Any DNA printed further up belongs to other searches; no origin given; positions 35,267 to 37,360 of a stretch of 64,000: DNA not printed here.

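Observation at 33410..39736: Envelope glycosylation cluster: DUF368(PopT-like) – hypothetical – GT4 – methyltransferase::epimerase fusion – ArnT/PMT-like GT39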

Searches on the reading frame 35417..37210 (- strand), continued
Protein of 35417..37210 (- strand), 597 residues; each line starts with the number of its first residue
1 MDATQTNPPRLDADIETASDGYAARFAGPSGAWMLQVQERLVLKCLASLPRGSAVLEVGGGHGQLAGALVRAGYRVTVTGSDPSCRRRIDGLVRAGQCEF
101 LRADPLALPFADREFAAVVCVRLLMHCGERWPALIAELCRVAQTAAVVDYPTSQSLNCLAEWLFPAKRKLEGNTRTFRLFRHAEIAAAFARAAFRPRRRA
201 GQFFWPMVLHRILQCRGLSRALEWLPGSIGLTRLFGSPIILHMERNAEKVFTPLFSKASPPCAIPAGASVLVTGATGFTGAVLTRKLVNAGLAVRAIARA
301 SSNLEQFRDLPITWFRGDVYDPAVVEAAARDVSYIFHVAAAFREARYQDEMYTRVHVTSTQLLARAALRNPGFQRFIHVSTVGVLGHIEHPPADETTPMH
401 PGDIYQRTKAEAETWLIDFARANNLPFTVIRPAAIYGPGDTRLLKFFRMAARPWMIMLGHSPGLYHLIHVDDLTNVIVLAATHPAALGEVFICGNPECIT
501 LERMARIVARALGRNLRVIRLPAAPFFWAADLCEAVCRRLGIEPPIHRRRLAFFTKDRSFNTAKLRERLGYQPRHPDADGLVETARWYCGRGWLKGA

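Call 20: find_homologous_proteins(query=window:35417-37210:-, max_evalue=1e-10)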
Query window:35417-37210:- (597 aa): 4118 proteins with E <= 1e-10 among 8000 candidates; the best 120 are listed.
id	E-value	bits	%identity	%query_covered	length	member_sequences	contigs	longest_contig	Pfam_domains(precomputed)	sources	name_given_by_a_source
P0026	0.0e+0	1331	96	100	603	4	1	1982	PF13489.13,PF04321.24,PF16363.12,PF13649.13,PF05368.20,PF01073.26,PF07993.19,PF13460.13,PF08241.19,PF01370.28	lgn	-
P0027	0.0e+0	1147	84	100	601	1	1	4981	PF13489.13,PF04321.24,PF16363.12,PF13649.13,PF05368.20,PF01073.26,PF07993.19,PF13460.13,PF08241.19,PF01370.28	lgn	-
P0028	0.0e+0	1133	84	100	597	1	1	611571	PF13489.13,PF04321.24,PF16363.12,PF13649.13,PF05368.20,PF01073.26,PF07993.19,PF13460.13,PF08241.19,PF01370.28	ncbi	-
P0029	0.0e+0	1045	77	99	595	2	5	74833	PF13489.13,PF04321.24,PF16363.12,PF13649.13,PF05368.20,PF01073.26,PF07993.19,PF13460.13,PF08241.19,PF01370.28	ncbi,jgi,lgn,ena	ncbi:MAG: NAD-dependent epimerase/dehydratase family protein [Kiritimatiellia bacterium]|jgi:dihydro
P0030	3.2e-268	909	73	92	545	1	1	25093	PF13489.13,PF04321.24,PF16363.12,PF02719.22,PF13649.13,PF05368.20,PF01073.26,PF07993.19,PF13460.13,PF08241.19,PF01370.28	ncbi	ncbi:MAG: NAD-dependent epimerase/dehydratase family protein, partial [Kiritimatiellia bacterium]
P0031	9.4e-258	875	68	98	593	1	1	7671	PF13847.13,PF13489.13,PF04321.24,PF16363.12,PF13649.13,PF05368.20,PF01073.26,PF07993.19,PF13460.13,PF08241.19,PF01370.28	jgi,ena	-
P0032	3.4e-254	863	67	100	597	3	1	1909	PF13847.13,PF13489.13,PF04321.24,PF16363.12,PF13649.13,PF05368.20,PF01073.26,PF07993.19,PF13460.13,PF08241.19,PF01370.28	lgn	-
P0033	2.8e-253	860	68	97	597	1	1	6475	PF13489.13,PF16363.12,PF05368.20,PF08241.19,PF01370.28,PF13847.13,PF04321.24,PF13649.13,PF01073.26,PF07993.19,PF13460.13,PF08242.19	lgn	-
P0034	9.6e-253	858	68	98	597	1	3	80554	PF13847.13,PF13489.13,PF04321.24,PF16363.12,PF13649.13,PF05368.20,PF01073.26,PF07993.19,PF13460.13,PF08241.19,PF01370.28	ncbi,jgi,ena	ncbi:MAG: NAD-dependent epimerase/dehydratase family protein [Kiritimatiellia bacterium]|jgi:nucleos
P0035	2.7e-252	857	67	98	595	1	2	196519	PF13489.13,PF16363.12,PF05368.20,PF08241.19,PF01370.28,PF13847.13,PF04321.24,PF13649.13,PF01073.26,PF07993.19,PF13460.13,PF08242.19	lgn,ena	-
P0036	3.2e-252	857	67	99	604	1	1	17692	PF13489.13,PF04321.24,PF16363.12,PF13649.13,PF05368.20,PF01073.26,PF07993.19,PF13460.13,PF08241.19,PF01370.28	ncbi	-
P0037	3.3e-252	857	66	100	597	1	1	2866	PF13489.13,PF16363.12,PF05368.20,PF08241.19,PF01370.28,PF07021.19,PF13847.13,PF04321.24,PF13649.13,PF01073.26,PF07993.19,PF13460.13,PF08242.19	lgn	-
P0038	2.8e-251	853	66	100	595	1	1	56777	PF13489.13,PF16363.12,PF05368.20,PF08241.19,PF01370.28,PF07021.19,PF13847.13,PF04321.24,PF13649.13,PF01073.26,PF07993.19,PF13460.13,PF08242.19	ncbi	ncbi:MAG: NAD-dependent epimerase/dehydratase family protein [Verrucomicrobiota bacterium]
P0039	4.4e-251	853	67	98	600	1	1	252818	PF13847.13,PF13489.13,PF04321.24,PF16363.12,PF13649.13,PF05368.20,PF01073.26,PF07993.19,PF13460.13,PF08241.19,PF01370.28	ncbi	-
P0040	2.8e-249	847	66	98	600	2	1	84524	PF13489.13,PF04321.24,PF16363.12,PF13649.13,PF05368.20,PF01073.26,PF07993.19,PF13460.13,PF08241.19,PF01370.28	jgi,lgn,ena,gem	-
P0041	2.8e-249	847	66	98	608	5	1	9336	PF13847.13,PF13489.13,PF04321.24,PF16363.12,PF13649.13,PF05368.20,PF01073.26,PF07993.19,PF13460.13,PF08241.19,PF01370.28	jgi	-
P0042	1.5e-248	844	66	98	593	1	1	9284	PF13489.13,PF16363.12,PF05368.20,PF08241.19,PF01370.28,PF07021.19,PF13847.13,PF04321.24,PF13649.13,PF01073.26,PF07993.19,PF13460.13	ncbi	-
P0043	1.1e-247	842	67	98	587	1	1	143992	PF13489.13,PF16363.12,PF05368.20,PF08241.19,PF01370.28,PF07021.19,PF13847.13,PF04321.24,PF13649.13,PF01073.26,PF07993.19,PF13460.13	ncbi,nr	ncbi:MAG: NAD-dependent epimerase/dehydratase family protein [Kiritimatiellae bacterium]|nr:NAD-depe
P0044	2.6e-247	840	65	100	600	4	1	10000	PF13489.13,PF16363.12,PF05368.20,PF08241.19,PF01370.28,PF13847.13,PF04321.24,PF13649.13,PF01073.26,PF07993.19,PF13460.13,PF08242.19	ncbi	-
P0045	2.7e-247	840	66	98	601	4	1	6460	PF13847.13,PF13489.13,PF04321.24,PF16363.12,PF13649.13,PF05368.20,PF01073.26,PF07993.19,PF13460.13,PF08241.19,PF01370.28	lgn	-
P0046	4.7e-245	833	64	98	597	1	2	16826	PF13489.13,PF16363.12,PF05368.20,PF08241.19,PF01370.28,PF13847.13,PF04321.24,PF13649.13,PF01073.26,PF07993.19,PF13460.13,PF08242.19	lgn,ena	-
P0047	1.5e-244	831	64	98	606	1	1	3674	PF13847.13,PF13489.13,PF04321.24,PF16363.12,PF13649.13,PF05368.20,PF01073.26,PF07993.19,PF13460.13,PF08241.19,PF01370.28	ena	-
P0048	1.6e-244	831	67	97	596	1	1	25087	PF13489.13,PF04321.24,PF16363.12,PF13649.13,PF05368.20,PF01073.26,PF07993.19,PF13460.13,PF08241.19,PF01370.28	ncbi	-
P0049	9.4e-244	829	66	98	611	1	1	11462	PF13847.13,PF13489.13,PF04321.24,PF16363.12,PF13649.13,PF05368.20,PF01073.26,PF07993.19,PF13460.13,PF08241.19,PF01370.28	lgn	-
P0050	2.9e-243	827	62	100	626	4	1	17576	PF13847.13,PF13489.13,PF04321.24,PF16363.12,PF13649.13,PF05368.20,PF01073.26,PF07993.19,PF13460.13,PF08241.19,PF01370.28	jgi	-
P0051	2.6e-242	824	64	100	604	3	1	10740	PF13847.13,PF13489.13,PF04321.24,PF16363.12,PF13649.13,PF05368.20,PF01073.26,PF07993.19,PF13460.13,PF08241.19,PF01370.28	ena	-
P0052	9.7e-242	822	64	98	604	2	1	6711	PF13489.13,PF04321.24,PF16363.12,PF13649.13,PF05368.20,PF01073.26,PF07993.19,PF13460.13,PF08241.19,PF08242.19,PF01370.28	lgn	-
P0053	1.0e-241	822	65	98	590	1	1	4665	PF13489.13,PF04321.24,PF16363.12,PF13649.13,PF05368.20,PF01073.26,PF07993.19,PF13460.13,PF08241.19,PF01370.28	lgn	-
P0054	2.8e-239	814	64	100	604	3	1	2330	PF13847.13,PF13489.13,PF04321.24,PF16363.12,PF13649.13,PF05368.20,PF01073.26,PF07993.19,PF13460.13,PF08241.19,PF01370.28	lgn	-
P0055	6.0e-191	654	52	99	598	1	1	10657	PF13847.13,PF13489.13,PF04321.24,PF16363.12,PF13649.13,PF05368.20,PF01073.26,PF07993.19,PF13460.13,PF08241.19,PF01370.28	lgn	-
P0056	4.5e-171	589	68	65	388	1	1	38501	PF04321.24,PF16363.12,PF05368.20,PF01073.26,PF07993.19,PF13460.13,PF01370.28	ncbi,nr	ncbi:MAG: NAD(P)-dependent oxidoreductase [Lentisphaerae bacterium]|nr:NAD(P)-dependent oxidoreducta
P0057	1.0e-166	574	73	56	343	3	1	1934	PF04321.24,PF16363.12,PF02719.22,PF05368.20,PF01073.26,PF07993.19,PF13460.13,PF01370.28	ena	-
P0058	1.4e-166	574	74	56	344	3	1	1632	PF04321.24,PF16363.12,PF02719.22,PF05368.20,PF01073.26,PF07993.19,PF13460.13,PF01370.28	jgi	-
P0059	7.7e-166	571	72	56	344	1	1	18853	PF04321.24,PF16363.12,PF02719.22,PF05368.20,PF01073.26,PF07993.19,PF13460.13,PF01370.28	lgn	-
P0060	1.9e-162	560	74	56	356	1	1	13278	PF04321.24,PF16363.12,PF02719.22,PF05368.20,PF01073.26,PF07993.19,PF13460.13,PF01370.28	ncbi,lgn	-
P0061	2.8e-161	556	72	56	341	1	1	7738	PF04321.24,PF16363.12,PF02719.22,PF05368.20,PF01073.26,PF07993.19,PF13460.13,PF01370.28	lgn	-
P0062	3.7e-161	556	71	56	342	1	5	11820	PF04321.24,PF16363.12,PF05368.20,PF01073.26,PF07993.19,PF13460.13,PF01370.28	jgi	jgi:nucleoside-diphosphate-sugar epimerase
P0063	7.8e-161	555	71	56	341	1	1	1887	PF04321.24,PF16363.12,PF05368.20,PF01073.26,PF07993.19,PF13460.13,PF01370.28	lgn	-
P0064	6.8e-160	552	73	55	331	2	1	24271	PF04321.24,PF16363.12,PF05368.20,PF01073.26,PF07993.19,PF13460.13,PF01370.28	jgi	-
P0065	3.7e-159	549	71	55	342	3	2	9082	PF04321.24,PF16363.12,PF05368.20,PF01073.26,PF07993.19,PF13460.13,PF01370.28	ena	-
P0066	5.4e-158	545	71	56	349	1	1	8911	PF04321.24,PF16363.12,PF05368.20,PF01073.26,PF07993.19,PF13460.13,PF01370.28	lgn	-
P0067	1.2e-157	544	69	56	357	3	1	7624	PF04321.24,PF16363.12,PF05368.20,PF01073.26,PF07993.19,PF13460.13,PF01370.28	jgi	-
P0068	1.5e-157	544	70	56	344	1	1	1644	PF04321.24,PF16363.12,PF05368.20,PF01073.26,PF07993.19,PF13460.13,PF01370.28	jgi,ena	-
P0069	1.6e-157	544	71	56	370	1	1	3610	PF04321.24,PF16363.12,PF02719.22,PF05368.20,PF01073.26,PF07993.19,PF13460.13,PF01370.28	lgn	-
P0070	1.7e-157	544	73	55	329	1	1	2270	PF04321.24,PF16363.12,PF05368.20,PF01073.26,PF07993.19,PF13460.13,PF01370.28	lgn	-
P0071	1.7e-157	544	69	56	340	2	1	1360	PF04321.24,PF16363.12,PF05368.20,PF01073.26,PF07993.19,PF13460.13,PF01370.28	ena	-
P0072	9.3e-157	541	69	56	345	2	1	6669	PF04321.24,PF16363.12,PF05368.20,PF01073.26,PF07993.19,PF13460.13,PF01370.28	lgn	-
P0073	2.3e-155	537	69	56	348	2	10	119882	PF04321.24,PF16363.12,PF02719.22,PF05368.20,PF01073.26,PF07993.19,PF13460.13,PF01370.28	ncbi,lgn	-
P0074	5.9e-155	535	68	57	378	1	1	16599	PF04321.24,PF16363.12,PF05368.20,PF01073.26,PF07993.19,PF13460.13,PF01370.28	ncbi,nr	ncbi:MAG: NAD-dependent epimerase/dehydratase family protein [Kiritimatiellia bacterium]|nr:NAD-depe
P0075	1.3e-154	534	71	57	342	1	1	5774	PF04321.24,PF16363.12,PF05368.20,PF01073.26,PF07993.19,PF13460.13,PF01370.28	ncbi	-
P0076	5.7e-154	532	67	57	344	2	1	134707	PF04321.24,PF16363.12,PF05368.20,PF01073.26,PF07993.19,PF13460.13,PF01370.28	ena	-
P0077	9.1e-153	528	68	57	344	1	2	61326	PF04321.24,PF16363.12,PF05368.20,PF01073.26,PF07993.19,PF13460.13,PF01370.28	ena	-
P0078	1.1e-152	528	70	56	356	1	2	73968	PF04321.24,PF16363.12,PF05368.20,PF01073.26,PF07993.19,PF13460.13,PF01370.28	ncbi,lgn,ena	-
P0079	2.6e-152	527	68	56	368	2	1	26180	PF04321.24,PF16363.12,PF05368.20,PF01073.26,PF07993.19,PF13460.13,PF01370.28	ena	-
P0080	5.0e-152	526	69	56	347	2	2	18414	PF04321.24,PF16363.12,PF05368.20,PF01073.26,PF07993.19,PF13460.13,PF01370.28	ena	-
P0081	7.1e-152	525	69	56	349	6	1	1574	PF04321.24,PF16363.12,PF05368.20,PF01073.26,PF07993.19,PF13460.13,PF01370.28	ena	-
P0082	5.1e-150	519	69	56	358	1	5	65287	PF04321.24,PF16363.12,PF05368.20,PF01073.26,PF07993.19,PF13460.13,PF01370.28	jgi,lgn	jgi:nucleoside-diphosphate-sugar epimerase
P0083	3.9e-149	516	67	56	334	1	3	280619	PF04321.24,PF16363.12,PF05368.20,PF01073.26,PF07993.19,PF13460.13,PF01370.28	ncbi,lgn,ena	-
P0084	1.2e-148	514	68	56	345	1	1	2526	PF04321.24,PF16363.12,PF05368.20,PF01073.26,PF07993.19,PF13460.13,PF01370.28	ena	-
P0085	5.8e-148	512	66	57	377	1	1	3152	PF04321.24,PF16363.12,PF05368.20,PF01073.26,PF07993.19,PF13460.13,PF01370.28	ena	-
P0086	1.2e-147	511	67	56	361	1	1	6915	PF04321.24,PF16363.12,PF05368.20,PF01073.26,PF07993.19,PF13460.13,PF01370.28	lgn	-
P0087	4.4e-147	509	68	56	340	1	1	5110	PF04321.24,PF16363.12,PF05368.20,PF01073.26,PF07993.19,PF13460.13,PF01370.28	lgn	-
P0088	5.4e-147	509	67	56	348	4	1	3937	PF04321.24,PF16363.12,PF02719.22,PF05368.20,PF01073.26,PF07993.19,PF13460.13,PF01370.28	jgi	-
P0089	1.8e-146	507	69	56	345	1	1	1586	PF04321.24,PF16363.12,PF05368.20,PF01073.26,PF07993.19,PF13460.13,PF01370.28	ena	-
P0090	2.6e-146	507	67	56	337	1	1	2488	PF04321.24,PF16363.12,PF05368.20,PF01073.26,PF07993.19,PF13460.13,PF01370.28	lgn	-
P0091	7.0e-146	505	66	55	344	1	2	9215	PF04321.24,PF16363.12,PF05368.20,PF01073.26,PF07993.19,PF13460.13,PF01370.28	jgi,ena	-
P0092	2.0e-145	504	67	55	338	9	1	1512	PF04321.24,PF16363.12,PF05368.20,PF01073.26,PF07993.19,PF13460.13,PF01370.28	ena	-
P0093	2.6e-145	504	67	56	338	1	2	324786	PF04321.24,PF16363.12,PF02719.22,PF05368.20,PF01073.26,PF07993.19,PF13460.13,PF01370.28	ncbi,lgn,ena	-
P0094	3.4e-145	503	69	55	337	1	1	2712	PF04321.24,PF16363.12,PF05368.20,PF01073.26,PF07993.19,PF13460.13,PF01370.28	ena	-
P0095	4.4e-145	503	66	56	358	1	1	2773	PF04321.24,PF16363.12,PF02719.22,PF05368.20,PF01073.26,PF07993.19,PF13460.13,PF01370.28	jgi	jgi:dihydroflavonol-4-reductase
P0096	7.7e-145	502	67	55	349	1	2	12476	PF04321.24,PF16363.12,PF02719.22,PF05368.20,PF01073.26,PF07993.19,PF13460.13,PF01370.28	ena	-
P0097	2.4e-144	500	66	55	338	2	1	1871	PF04321.24,PF16363.12,PF02719.22,PF05368.20,PF01073.26,PF07993.19,PF13460.13,PF01370.28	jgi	-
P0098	3.4e-144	500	65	57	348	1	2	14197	PF04321.24,PF16363.12,PF05368.20,PF01073.26,PF07993.19,PF13460.13,PF01370.28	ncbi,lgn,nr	ncbi:MAG: NAD-dependent epimerase/dehydratase family protein [Kiritimatiellae bacterium]|nr:NAD-depe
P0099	5.9e-144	499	67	55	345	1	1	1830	PF04321.24,PF16363.12,PF02719.22,PF05368.20,PF01073.26,PF07993.19,PF13460.13,PF01370.28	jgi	jgi:nucleoside-diphosphate-sugar epimerase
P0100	1.0e-143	498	70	38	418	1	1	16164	PF04321.24,PF16363.12,PF05368.20,PF01073.26,PF07993.19,PF13460.13,PF01370.28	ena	-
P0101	2.5e-143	497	67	55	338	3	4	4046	PF04321.24,PF16363.12,PF05368.20,PF01073.26,PF07993.19,PF13460.13,PF01370.28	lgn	-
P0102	2.5e-143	497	65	56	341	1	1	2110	PF04321.24,PF16363.12,PF05368.20,PF01073.26,PF07993.19,PF13460.13,PF01370.28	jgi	jgi:dihydroflavonol-4-reductase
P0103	3.6e-143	496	65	57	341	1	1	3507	PF04321.24,PF16363.12,PF05368.20,PF01073.26,PF07993.19,PF13460.13,PF01370.28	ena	-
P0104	1.1e-142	495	66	56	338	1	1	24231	PF04321.24,PF16363.12,PF05368.20,PF01073.26,PF07993.19,PF13460.13,PF01370.28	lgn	-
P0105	1.3e-142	495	64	56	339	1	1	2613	PF04321.24,PF16363.12,PF05368.20,PF01073.26,PF07993.19,PF13460.13,PF01370.28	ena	-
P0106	1.4e-142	495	65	56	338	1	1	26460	PF04321.24,PF16363.12,PF05368.20,PF01073.26,PF07993.19,PF13460.13,PF01370.28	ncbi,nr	ncbi:MAG: oxidoreductase [Verrucomicrobia bacterium]|nr:oxidoreductase [Verrucomicrobiota bacterium]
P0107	1.6e-142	494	65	56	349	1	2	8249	PF04321.24,PF16363.12,PF05368.20,PF01073.26,PF07993.19,PF13460.13,PF01370.28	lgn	-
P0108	1.7e-142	494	66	56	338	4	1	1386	PF04321.24,PF16363.12,PF05368.20,PF01073.26,PF07993.19,PF13460.13,PF01370.28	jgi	jgi:dihydroflavonol-4-reductase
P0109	2.2e-142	494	67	55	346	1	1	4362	PF04321.24,PF16363.12,PF02719.22,PF05368.20,PF01073.26,PF07993.19,PF13460.13,PF01370.28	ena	-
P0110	3.9e-142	493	65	56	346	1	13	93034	PF04321.24,PF16363.12,PF05368.20,PF01073.26,PF07993.19,PF13460.13,PF01370.28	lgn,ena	-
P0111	1.0e-141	492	65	55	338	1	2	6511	PF04321.24,PF16363.12,PF02719.22,PF05368.20,PF01073.26,PF07993.19,PF13460.13,PF01370.28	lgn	-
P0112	1.2e-141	491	66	56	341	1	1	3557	PF04321.24,PF16363.12,PF02719.22,PF05368.20,PF01073.26,PF07993.19,PF13460.13,PF01370.28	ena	-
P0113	1.2e-141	491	64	57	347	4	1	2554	PF04321.24,PF16363.12,PF02719.22,PF05368.20,PF01073.26,PF07993.19,PF13460.13,PF01370.28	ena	-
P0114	1.3e-141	491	65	56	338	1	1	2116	PF04321.24,PF16363.12,PF05368.20,PF01073.26,PF07993.19,PF13460.13,PF01370.28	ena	-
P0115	1.9e-141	491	65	56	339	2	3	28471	PF04321.24,PF16363.12,PF05368.20,PF01073.26,PF07993.19,PF13460.13,PF01370.28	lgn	-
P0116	2.6e-141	490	62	56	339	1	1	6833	PF04321.24,PF16363.12,PF05368.20,PF01073.26,PF07993.19,PF13460.13,PF01370.28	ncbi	-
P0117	3.4e-141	490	66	55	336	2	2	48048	PF04321.24,PF16363.12,PF05368.20,PF01073.26,PF07993.19,PF13460.13,PF01370.28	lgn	-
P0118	4.9e-141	489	63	56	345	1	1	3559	PF04321.24,PF16363.12,PF02719.22,PF05368.20,PF01073.26,PF07993.19,PF13460.13,PF01370.28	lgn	-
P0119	5.7e-141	489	64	56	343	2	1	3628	PF04321.24,PF16363.12,PF05368.20,PF01073.26,PF07993.19,PF13460.13,PF01370.28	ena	-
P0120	5.9e-141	489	66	56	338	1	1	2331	PF04321.24,PF16363.12,PF05368.20,PF01073.26,PF07993.19,PF13460.13,PF01370.28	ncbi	-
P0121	6.4e-141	489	66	55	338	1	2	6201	PF04321.24,PF16363.12,PF05368.20,PF01073.26,PF07993.19,PF13460.13,PF01370.28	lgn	-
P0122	9.0e-141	489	64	55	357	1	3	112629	PF04321.24,PF16363.12,PF05368.20,PF01073.26,PF07993.19,PF13460.13,PF01370.28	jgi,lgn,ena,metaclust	metaclust:\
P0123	1.2e-140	488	66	55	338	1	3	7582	PF04321.24,PF16363.12,PF05368.20,PF01073.26,PF07993.19,PF13460.13,PF01370.28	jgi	jgi:nucleoside-diphosphate-sugar epimerase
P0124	1.5e-140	488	66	56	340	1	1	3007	PF04321.24,PF16363.12,PF05368.20,PF01073.26,PF07993.19,PF13460.13,PF01370.28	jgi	jgi:nucleoside-diphosphate-sugar epimerase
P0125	1.5e-140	488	64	57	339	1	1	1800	PF04321.24,PF16363.12,PF05368.20,PF01073.26,PF07993.19,PF13460.13,PF01370.28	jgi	jgi:nucleoside-diphosphate-sugar epimerase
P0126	1.6e-140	488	66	56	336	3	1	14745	PF04321.24,PF16363.12,PF02719.22,PF05368.20,PF01073.26,PF07993.19,PF13460.13,PF01370.28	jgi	jgi:nucleoside-diphosphate-sugar epimerase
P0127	1.8e-140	488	45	55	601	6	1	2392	PF13489.13,PF04321.24,PF16363.12,PF13649.13,PF05368.20,PF01073.26,PF07993.19,PF13460.13,PF08241.19,PF08242.19,PF01370.28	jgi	jgi:nucleoside-diphosphate-sugar epimerase/SAM-dependent methyltransferase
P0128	2.0e-140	487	65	56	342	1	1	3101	PF04321.24,PF16363.12,PF05368.20,PF01073.26,PF07993.19,PF13460.13,PF01370.28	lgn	-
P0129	2.9e-140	487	66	56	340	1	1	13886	PF04321.24,PF16363.12,PF05368.20,PF01073.26,PF07993.19,PF13460.13,PF01370.28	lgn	-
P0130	4.1e-140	486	65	56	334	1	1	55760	PF04321.24,PF16363.12,PF05368.20,PF01073.26,PF07993.19,PF13460.13,PF01370.28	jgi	-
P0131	4.3e-140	486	65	55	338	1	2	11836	PF04321.24,PF16363.12,PF02719.22,PF05368.20,PF01073.26,PF07993.19,PF13460.13,PF01370.28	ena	-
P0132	6.6e-140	486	62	57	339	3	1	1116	PF04321.24,PF16363.12,PF02719.22,PF05368.20,PF01073.26,PF07993.19,PF13460.13,PF01370.28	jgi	-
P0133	7.2e-140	486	64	56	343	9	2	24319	PF04321.24,PF16363.12,PF05368.20,PF01073.26,PF07993.19,PF13460.13,PF01370.28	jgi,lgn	jgi:nucleoside-diphosphate-sugar epimerase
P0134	7.3e-140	486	64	55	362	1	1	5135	PF04321.24,PF16363.12,PF05368.20,PF01073.26,PF07993.19,PF13460.13,PF01370.28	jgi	jgi:nucleoside-diphosphate-sugar epimerase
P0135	1.1e-139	485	65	56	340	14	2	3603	PF04321.24,PF16363.12,PF05368.20,PF01073.26,PF07993.19,PF13460.13,PF01370.28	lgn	-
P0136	1.3e-139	485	62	56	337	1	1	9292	PF04321.24,PF16363.12,PF05368.20,PF01073.26,PF07993.19,PF13460.13,PF01370.28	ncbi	-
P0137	1.3e-139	485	67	55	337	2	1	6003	PF04321.24,PF16363.12,PF05368.20,PF01073.26,PF07993.19,PF13460.13,PF01370.28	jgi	jgi:dihydroflavonol-4-reductase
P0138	1.6e-139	484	63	56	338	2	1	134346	PF04321.24,PF16363.12,PF02719.22,PF05368.20,PF01073.26,PF07993.19,PF13460.13,PF01370.28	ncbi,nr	ncbi:MAG: oxidoreductase [Lentisphaerae bacterium RIFOXYA12_FULL_48_11]|nr:MAG: oxidoreductase [Lent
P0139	1.9e-139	484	66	55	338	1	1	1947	PF04321.24,PF16363.12,PF05368.20,PF01073.26,PF07993.19,PF13460.13,PF01370.28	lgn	-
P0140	1.9e-139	484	64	56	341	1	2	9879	PF04321.24,PF16363.12,PF05368.20,PF01073.26,PF07993.19,PF13460.13,PF01370.28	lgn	-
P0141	2.2e-139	484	65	55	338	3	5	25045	PF04321.24,PF16363.12,PF02719.22,PF05368.20,PF01073.26,PF07993.19,PF13460.13,PF01370.28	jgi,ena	-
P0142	2.8e-139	484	66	56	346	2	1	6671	PF04321.24,PF16363.12,PF05368.20,PF01073.26,PF07993.19,PF13460.13,PF01370.28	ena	-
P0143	2.8e-139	484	63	56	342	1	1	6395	PF04321.24,PF16363.12,PF05368.20,PF01073.26,PF07993.19,PF13460.13,PF01370.28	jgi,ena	-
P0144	2.8e-139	484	66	55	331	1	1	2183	PF04321.24,PF16363.12,PF05368.20,PF01073.26,PF07993.19,PF13460.13,PF01370.28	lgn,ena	-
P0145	2.9e-139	484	64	56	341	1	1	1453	PF04321.24,PF16363.12,PF05368.20,PF01073.26,PF07993.19,PF13460.13,PF01370.28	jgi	jgi:dihydroflavonol-4-reductase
